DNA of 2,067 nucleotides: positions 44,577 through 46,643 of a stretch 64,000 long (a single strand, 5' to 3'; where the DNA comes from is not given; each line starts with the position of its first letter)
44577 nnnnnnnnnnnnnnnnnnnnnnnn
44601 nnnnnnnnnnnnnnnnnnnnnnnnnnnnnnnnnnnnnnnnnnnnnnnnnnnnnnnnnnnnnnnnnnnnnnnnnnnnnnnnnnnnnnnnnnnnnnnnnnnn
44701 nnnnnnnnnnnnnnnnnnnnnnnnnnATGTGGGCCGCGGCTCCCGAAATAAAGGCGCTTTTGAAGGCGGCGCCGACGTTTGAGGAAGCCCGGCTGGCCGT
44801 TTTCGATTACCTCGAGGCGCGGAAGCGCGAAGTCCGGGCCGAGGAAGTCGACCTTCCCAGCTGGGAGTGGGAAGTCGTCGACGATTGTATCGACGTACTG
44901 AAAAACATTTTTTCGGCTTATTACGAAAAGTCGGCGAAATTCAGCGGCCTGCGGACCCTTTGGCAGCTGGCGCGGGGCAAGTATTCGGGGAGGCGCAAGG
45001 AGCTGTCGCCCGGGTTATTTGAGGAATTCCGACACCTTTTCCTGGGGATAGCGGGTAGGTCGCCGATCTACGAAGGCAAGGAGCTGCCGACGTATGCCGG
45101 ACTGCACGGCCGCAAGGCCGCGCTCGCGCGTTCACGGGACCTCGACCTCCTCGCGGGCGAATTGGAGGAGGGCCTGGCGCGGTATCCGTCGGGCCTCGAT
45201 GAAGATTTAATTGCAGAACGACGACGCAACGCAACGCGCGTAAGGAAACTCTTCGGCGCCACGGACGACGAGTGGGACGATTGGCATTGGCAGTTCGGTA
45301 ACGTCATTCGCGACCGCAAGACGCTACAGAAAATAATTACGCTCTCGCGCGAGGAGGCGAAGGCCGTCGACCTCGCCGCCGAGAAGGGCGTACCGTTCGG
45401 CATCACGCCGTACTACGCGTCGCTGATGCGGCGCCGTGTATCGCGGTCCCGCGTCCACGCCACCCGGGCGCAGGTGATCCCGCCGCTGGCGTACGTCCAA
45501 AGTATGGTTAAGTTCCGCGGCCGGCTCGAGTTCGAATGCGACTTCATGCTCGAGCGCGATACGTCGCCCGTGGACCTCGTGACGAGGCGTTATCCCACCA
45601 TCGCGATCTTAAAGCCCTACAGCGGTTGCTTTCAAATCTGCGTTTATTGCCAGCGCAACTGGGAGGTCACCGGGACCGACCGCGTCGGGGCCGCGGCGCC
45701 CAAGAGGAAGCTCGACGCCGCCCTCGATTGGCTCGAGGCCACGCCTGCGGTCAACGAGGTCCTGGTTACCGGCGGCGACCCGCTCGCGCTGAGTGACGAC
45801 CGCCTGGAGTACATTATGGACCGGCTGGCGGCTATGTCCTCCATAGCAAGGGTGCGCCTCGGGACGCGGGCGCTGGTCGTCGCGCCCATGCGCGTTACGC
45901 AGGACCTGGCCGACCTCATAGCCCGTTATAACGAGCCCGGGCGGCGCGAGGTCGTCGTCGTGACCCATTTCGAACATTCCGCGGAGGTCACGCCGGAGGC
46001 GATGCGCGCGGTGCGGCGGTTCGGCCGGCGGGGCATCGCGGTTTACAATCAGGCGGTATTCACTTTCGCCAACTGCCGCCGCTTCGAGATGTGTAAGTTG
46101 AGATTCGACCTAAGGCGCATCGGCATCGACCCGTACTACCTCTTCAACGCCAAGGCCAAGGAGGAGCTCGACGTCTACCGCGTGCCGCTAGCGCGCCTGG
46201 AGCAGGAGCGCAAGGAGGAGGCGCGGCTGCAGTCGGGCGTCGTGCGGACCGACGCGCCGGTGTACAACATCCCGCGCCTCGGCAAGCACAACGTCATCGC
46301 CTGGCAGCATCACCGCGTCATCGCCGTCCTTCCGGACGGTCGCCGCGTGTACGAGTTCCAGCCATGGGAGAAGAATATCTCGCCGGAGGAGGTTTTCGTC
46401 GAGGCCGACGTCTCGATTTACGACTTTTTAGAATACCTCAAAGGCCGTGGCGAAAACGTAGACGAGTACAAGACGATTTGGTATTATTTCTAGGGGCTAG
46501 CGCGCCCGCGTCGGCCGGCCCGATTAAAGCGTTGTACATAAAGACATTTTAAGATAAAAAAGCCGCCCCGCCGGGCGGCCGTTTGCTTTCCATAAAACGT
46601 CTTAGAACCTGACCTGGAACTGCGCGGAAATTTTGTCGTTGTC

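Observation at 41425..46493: MIO ammonia-lyase/aminomutase co-oriented with hisS and divergent from an N-terminally extended KamA-type radical-SAM aminomutase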

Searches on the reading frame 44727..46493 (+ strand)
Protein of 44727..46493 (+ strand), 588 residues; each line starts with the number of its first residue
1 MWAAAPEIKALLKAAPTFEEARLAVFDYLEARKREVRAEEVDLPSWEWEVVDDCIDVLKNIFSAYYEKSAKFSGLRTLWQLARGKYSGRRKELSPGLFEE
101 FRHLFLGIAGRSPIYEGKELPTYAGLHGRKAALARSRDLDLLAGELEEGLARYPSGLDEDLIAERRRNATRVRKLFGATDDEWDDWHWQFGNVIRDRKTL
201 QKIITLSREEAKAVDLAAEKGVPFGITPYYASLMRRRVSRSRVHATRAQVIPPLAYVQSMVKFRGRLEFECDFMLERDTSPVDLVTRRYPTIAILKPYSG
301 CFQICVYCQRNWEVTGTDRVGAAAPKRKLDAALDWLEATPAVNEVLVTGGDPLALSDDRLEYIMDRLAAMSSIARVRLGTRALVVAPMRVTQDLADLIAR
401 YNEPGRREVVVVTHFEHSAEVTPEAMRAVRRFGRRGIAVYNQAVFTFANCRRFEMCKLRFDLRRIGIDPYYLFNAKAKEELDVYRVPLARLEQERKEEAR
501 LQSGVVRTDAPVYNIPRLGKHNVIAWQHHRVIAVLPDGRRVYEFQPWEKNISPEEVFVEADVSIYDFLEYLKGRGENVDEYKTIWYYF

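Call 6: search_protein_families(library=pfam, proteins=[window:44727-46493:+])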
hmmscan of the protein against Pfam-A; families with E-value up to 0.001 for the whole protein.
window:44727-46493:+ (588 aa): 1 family
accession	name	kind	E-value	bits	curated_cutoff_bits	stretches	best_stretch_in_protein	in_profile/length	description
PF04055.27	Radical_SAM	-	4.1e-08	34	29.5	1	296-433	2-120/166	Radical SAM superfamily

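Call 7: search_protein_families(library=ncbifam, proteins=[window:44727-46493:+])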
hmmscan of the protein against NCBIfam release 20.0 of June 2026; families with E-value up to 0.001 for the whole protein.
window:44727-46493:+ (588 aa): 6 families
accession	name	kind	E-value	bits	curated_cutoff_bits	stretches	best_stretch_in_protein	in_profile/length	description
TIGR00238.1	TIGR00238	subfamily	3.7e-92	308.8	199.2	1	172-519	3-331/331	KamA family radical SAM protein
TIGR04368.1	Glu_2_3_NH3_mut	equivalog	1.5e-64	218.1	650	1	129-477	3-331/404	glutamate 2,3-aminomutase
TIGR03820.1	lys_2_3_AblA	equivalog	7.4e-53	179.8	525.4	1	179-490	3-300/417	lysine 2,3-aminomutase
TIGR04468.1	arg_2_3_am_muta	equivalog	1.6e-45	155.6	600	1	182-476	1-282/351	arginine 2,3-aminomutase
TIGR03822.1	AblA_like_2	hypoth_equivalog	3.9e-37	128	396.25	1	249-489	52-281/321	lysine-2,3-aminomutase-like protein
TIGR03821.1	EFP_modif_epmB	equivalog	2.1e-36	125.5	369.3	1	186-477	1-275/321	EF-P beta-lysylation protein EpmB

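Call 15: find_homologous_proteins(query=window:44727-46490:+)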
Query window:44727-46490:+ (588 aa): 4350 proteins with E <= 0.001 among 8000 candidates; the best 120 are listed.
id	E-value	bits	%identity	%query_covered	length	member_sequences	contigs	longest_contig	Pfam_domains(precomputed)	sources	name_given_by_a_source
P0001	0.0e+0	1239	91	100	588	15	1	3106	PF04055.28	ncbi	-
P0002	0.0e+0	1227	90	100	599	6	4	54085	PF04055.28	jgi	-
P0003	0.0e+0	1222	90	100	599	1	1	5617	PF04055.28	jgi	jgi:lysine 2,3-aminomutase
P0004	0.0e+0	1202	88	100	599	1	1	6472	PF04055.28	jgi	jgi:lysine 2,3-aminomutase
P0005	0.0e+0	1196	88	100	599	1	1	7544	PF04055.28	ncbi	-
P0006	0.0e+0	1196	87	100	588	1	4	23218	PF04055.28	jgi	jgi:lysine 2,3-aminomutase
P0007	0.0e+0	1188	87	100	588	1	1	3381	PF04055.28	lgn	-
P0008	0.0e+0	1181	86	100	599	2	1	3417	PF04055.28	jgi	jgi:lysine 2,3-aminomutase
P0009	0.0e+0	1180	86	100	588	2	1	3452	PF04055.28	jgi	jgi:lysine 2,3-aminomutase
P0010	0.0e+0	1177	85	100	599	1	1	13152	PF04055.28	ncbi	-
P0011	0.0e+0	1174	85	100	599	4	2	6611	PF04055.28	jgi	jgi:lysine 2,3-aminomutase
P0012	0.0e+0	1168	85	100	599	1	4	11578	PF04055.28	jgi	jgi:lysine 2,3-aminomutase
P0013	0.0e+0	1166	86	100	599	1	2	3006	PF04055.28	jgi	jgi:lysine 2,3-aminomutase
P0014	0.0e+0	1166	85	100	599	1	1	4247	PF04055.28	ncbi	-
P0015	0.0e+0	1163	85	100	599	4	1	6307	PF04055.28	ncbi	-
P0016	0.0e+0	1158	84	100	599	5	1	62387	PF04055.28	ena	-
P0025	0.0e+0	1020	73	100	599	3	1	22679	PF04055.28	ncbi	ncbi:KamA family radical SAM protein [Thermodesulfobacteriota bacterium]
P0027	1.0e-226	772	56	100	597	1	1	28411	PF04055.28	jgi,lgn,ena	-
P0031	1.3e-209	716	54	100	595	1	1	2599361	PF04055.28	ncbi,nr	ncbi:MAG: KamA family radical SAM protein [Candidatus Coatesbacteria bacterium]|nr:MAG: KamA family 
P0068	1.2e-192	660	52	100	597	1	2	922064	PF04055.28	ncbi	-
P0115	2.1e-188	646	49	100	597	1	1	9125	PF04055.28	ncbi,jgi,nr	ncbi:MAG: KamA family radical SAM protein [Calditrichaeota bacterium]|nr:MAG: KamA family radical SA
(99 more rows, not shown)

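Call 17: search_solved_structures(query=window:44727-46490:+, show_alignments=3, max_evalue=0.001)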
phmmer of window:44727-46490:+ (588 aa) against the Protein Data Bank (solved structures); distinct sequences matched with E-value up to 0.001: 1.
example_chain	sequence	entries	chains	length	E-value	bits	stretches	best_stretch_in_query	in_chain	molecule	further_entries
2a5h_A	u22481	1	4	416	7.6e-41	143.8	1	177-490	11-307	L-lysine 2,3-aminomutase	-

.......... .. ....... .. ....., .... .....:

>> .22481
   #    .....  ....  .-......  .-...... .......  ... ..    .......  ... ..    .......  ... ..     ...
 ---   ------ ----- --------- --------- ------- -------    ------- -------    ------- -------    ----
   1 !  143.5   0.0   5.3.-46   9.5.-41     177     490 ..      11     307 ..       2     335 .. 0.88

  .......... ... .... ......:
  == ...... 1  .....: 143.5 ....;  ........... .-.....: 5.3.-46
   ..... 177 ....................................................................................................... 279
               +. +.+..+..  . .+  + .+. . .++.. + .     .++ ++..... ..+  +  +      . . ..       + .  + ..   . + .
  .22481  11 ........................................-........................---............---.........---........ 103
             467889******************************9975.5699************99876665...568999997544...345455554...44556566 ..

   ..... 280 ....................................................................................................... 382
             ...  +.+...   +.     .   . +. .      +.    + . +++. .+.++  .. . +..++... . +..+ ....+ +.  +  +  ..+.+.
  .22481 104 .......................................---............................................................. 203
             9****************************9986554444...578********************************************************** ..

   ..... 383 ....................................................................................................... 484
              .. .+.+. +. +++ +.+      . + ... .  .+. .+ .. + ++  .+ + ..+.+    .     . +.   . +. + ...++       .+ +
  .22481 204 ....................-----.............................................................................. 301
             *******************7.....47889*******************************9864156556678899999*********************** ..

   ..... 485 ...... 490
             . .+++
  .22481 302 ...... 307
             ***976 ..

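Call 19: find_related_loci(query=A1, collection=genome_contigs, flank=8000)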
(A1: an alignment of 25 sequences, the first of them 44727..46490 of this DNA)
Query A1 (588 aa) in genome_contigs; peptide patterns used: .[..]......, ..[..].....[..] (x = any residue, [..] = any of these).
600 stretches matched a pattern (row limit reached: there are more); 590 encode a relative of the query (tblastn E <= 1e-3); the best 80 are kept; 80 distinct loci.
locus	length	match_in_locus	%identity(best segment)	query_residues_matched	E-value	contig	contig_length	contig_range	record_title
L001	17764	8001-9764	77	1-588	0e+0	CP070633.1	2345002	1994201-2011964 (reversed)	MAG: Candidatus Coatesbacteria bacterium isolate bin961 chromosome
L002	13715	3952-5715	51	1-588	0e+0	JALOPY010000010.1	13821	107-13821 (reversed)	MAG: bacterium isolate Prado141 scaffold_6463, whole genome shotgun sequence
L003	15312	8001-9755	49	1-585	0e+0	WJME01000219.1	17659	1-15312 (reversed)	MAG: candidate division KSB1 bacterium isolate Bin_228 k141_3127167, whole genome shotgun sequence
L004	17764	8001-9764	50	1-588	0e+0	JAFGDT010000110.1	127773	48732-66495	MAG: bacterium isolate Zod_Metabat.1186 k87_9967227, whole genome shotgun sequence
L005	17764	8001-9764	49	1-588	0e+0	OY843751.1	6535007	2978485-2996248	MAG: bacterium isolate b30a01c4-1b05-4824-9cfb-695b8dd4f705 genome assembly, chromosome: 1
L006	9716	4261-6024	50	1-588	0e+0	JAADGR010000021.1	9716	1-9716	MAG: Calditrichota bacterium isolate M_MetaBat.126 contig-127_12189, whole genome shotgun sequence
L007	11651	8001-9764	49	1-588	0e+0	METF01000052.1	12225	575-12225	MAG: candidate division KSB1 bacterium RBG_16_48_16 RBG_16_scaffold_14466, whole genome shotgun sequence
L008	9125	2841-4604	49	1-588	0e+0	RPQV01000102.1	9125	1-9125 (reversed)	MAG: Calditrichaeota bacterium isolate metabat2.451 metabat2.451_Contig_134238, whole genome shotgun sequence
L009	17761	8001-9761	48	1-588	0e+0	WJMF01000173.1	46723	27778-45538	MAG: candidate division KSB1 bacterium isolate Bin_298 k141_2255570, whole genome shotgun sequence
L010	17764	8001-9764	49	1-588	0e+0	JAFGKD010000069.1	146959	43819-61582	MAG: candidate division KSB1 bacterium isolate Zod_Metabat.31 k87_8857996, whole genome shotgun sequence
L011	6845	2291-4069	51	1-588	0e+0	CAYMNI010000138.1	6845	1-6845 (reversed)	MAG TPA_asm: uncultured Ignavibacteria bacterium isolate SRP214966_co2_447 genome assembly, contig: NODE_21189_length_68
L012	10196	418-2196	49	1-588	0e+0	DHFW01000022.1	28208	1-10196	MAG TPA_asm: Bacteroidales bacterium UBA4814 UBA4814_contig_30095, whole genome shotgun sequence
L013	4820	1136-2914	49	1-588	0e+0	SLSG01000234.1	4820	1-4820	MAG: Bacteroidales bacterium isolate CSSed165cm_597 CSSed16-5cm-92372, whole genome shotgun sequence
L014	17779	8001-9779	48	1-588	0e+0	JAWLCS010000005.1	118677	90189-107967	MAG: Bacteroidales bacterium isolate 15dZY3.bin.68 NODE_322_length_118677_cov_23.717789, whole genome shotgun sequence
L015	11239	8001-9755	47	4-588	0e+0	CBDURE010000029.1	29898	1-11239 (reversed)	MAG TPA_asm: uncultured bacterium isolate SRR22302362_metabat2_46 genome assembly, contig: ERZ25746724.514, whole genome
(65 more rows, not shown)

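Call 44: find_encoding_contigs(protein=P0025, flank=6000, max_places=1)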
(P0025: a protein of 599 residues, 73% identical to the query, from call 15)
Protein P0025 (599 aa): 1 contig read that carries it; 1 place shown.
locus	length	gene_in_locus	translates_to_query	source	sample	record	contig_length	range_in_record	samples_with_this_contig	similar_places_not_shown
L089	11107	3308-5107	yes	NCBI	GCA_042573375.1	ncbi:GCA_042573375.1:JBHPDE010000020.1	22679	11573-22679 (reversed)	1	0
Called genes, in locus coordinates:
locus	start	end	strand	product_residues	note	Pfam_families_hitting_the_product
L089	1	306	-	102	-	?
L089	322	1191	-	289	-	PF03009:GDPD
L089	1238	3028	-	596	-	PF02129:Peptidase_S15, PF08530:PepX_C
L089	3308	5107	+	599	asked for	PF04055:Radical_SAM (weak)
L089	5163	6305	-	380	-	PF24316:Tli3 (faint), PF13859:BNR_3, PF21471:Reelin_subrepeat-B (faint), PF13088:BNR_2, PF02012:BNR (faint)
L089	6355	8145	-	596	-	PF00933:Glyco_hydro_3, PF01915:Glyco_hydro_3_C (weak)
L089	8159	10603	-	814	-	PF02065:Melibiase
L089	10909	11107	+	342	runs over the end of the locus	PF03706:LPG_synthase_TM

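Call 45: find_encoding_contigs(protein=P0027, flank=6000, max_places=1)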
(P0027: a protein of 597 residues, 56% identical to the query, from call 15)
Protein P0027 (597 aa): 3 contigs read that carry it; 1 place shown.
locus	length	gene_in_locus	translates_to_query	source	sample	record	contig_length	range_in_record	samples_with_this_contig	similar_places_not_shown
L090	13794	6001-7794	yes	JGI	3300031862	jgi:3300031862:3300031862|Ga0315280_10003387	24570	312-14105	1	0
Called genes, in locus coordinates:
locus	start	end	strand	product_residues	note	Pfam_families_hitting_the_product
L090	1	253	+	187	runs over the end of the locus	?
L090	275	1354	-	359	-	PF04101:Glyco_tran_28_C (weak)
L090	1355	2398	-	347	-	PF03102:NeuB, PF08666:SAF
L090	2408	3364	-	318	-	PF04321:RmlD_sub_bind, PF01073:3Beta_HSD, PF01370:Epimerase, PF02719:Polysacc_synt_2, PF16363:GDP_Man_Dehyd, PF07993:NAD_binding_4 (weak)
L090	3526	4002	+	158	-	PF00754:F5_F8_type_C, PF22633:F5_F8_type_C_2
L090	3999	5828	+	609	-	-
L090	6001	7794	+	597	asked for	PF04055:Radical_SAM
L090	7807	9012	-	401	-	PF00202:Aminotran_3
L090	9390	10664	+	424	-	PF01555:N6_N4_Mtase, PF01170:UPF0020 (faint)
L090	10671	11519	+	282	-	PF12183:NotI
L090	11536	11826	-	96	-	PF01909:NTP_transf_2, PF18765:Polbeta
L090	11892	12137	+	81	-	PF10387:DUF2442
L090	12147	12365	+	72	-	PF15919:HicB_lk_antitox (weak), PF21748:UPF0150 (faint)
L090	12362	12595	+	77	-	PF07927:HicA_toxin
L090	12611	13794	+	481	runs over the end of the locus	PF02310:B12-binding, PF04055:Radical_SAM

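Call 46: find_encoding_contigs(protein=P0016, flank=6000, max_places=1)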
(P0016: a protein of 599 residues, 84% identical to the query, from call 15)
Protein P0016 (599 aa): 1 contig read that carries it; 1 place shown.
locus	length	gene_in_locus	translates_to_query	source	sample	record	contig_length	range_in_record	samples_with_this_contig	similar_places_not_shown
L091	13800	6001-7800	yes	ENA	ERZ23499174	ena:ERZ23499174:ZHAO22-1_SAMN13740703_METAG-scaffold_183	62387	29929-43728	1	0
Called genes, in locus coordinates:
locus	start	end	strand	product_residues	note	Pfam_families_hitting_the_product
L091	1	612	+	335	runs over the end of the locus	-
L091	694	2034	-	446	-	PF00152:tRNA-synt_2 (faint), PF13393:tRNA-synt_His, PF00587:tRNA-synt_2b (weak), PF03129:HGTP_anticodon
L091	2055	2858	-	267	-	PF12183:NotI (weak)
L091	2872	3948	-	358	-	PF01555:N6_N4_Mtase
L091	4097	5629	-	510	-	PF00221:Lyase_aromatic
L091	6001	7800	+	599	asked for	PF04055:Radical_SAM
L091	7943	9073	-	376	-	PF07396:Porin_O_P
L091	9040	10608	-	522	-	PF02652:Lactate_perm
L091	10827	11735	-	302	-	PF01619:Pro_dh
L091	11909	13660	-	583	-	PF00246:Peptidase_M14, PF13860:FlgD_ig, PF18962:Por_Secre_tail (weak)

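Call 47: predict_structure(alignment_id=A2)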
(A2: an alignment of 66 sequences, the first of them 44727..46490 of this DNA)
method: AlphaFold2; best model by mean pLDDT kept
length: 588 residues; sequences in the alignment: 66
mean_pLDDT: 89.2   pTM: 0.90
mean pLDDT of the five models: 89.2, 88.8, 87.3, 86.7, 84.5
residues with pLDDT >= 90: 403; 70-90: 136; 50-70: 45; < 50: 4
segments of 3 or more residues with pLDDT < 50: 522-525
pLDDT, mean of each block of 10 residues (from residue 1): 96 97 98 92 90 97 94 95 84 94 97 87 92 95 94 94 95 96 95 94 93 94 91 82 77 90 73 54 82 91 81 69 89 96 93 94 98 97 96 98 96 95 98 97 90 94 93 76 87 90 77 71 62 96 75 73 95 91 95
secondary structure, 60 per line:
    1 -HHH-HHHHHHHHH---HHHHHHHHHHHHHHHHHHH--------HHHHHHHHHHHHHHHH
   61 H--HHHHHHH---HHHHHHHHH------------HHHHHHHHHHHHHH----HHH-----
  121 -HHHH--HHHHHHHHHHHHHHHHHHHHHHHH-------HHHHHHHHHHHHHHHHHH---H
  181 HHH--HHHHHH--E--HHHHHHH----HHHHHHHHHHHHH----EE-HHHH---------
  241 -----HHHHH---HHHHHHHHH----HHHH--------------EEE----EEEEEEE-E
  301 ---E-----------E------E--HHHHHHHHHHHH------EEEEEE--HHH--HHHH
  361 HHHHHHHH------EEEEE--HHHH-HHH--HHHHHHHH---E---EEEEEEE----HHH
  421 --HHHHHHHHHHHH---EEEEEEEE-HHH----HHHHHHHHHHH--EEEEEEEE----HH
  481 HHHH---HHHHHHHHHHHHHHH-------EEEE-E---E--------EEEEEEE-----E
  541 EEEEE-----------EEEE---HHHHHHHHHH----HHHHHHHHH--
elements in order: H6-14 H18-36 H45-61 H64-70 H74-82 H95-108 H122-125 H128-151 H159-176 H180-183 H186-191 H197-203 H208-220 H228-231 H246-250 H254-262 H267-270 E285-287 E292-298 H326-337 E344-349 H357-368 E375-379 H382-385 H392-399 E407-413 H423-434 E438-445 H454-464 E467-474 H479-484 H488-502 E510-513 E528-534 E540-545 E557-560 H564-573 H578-586
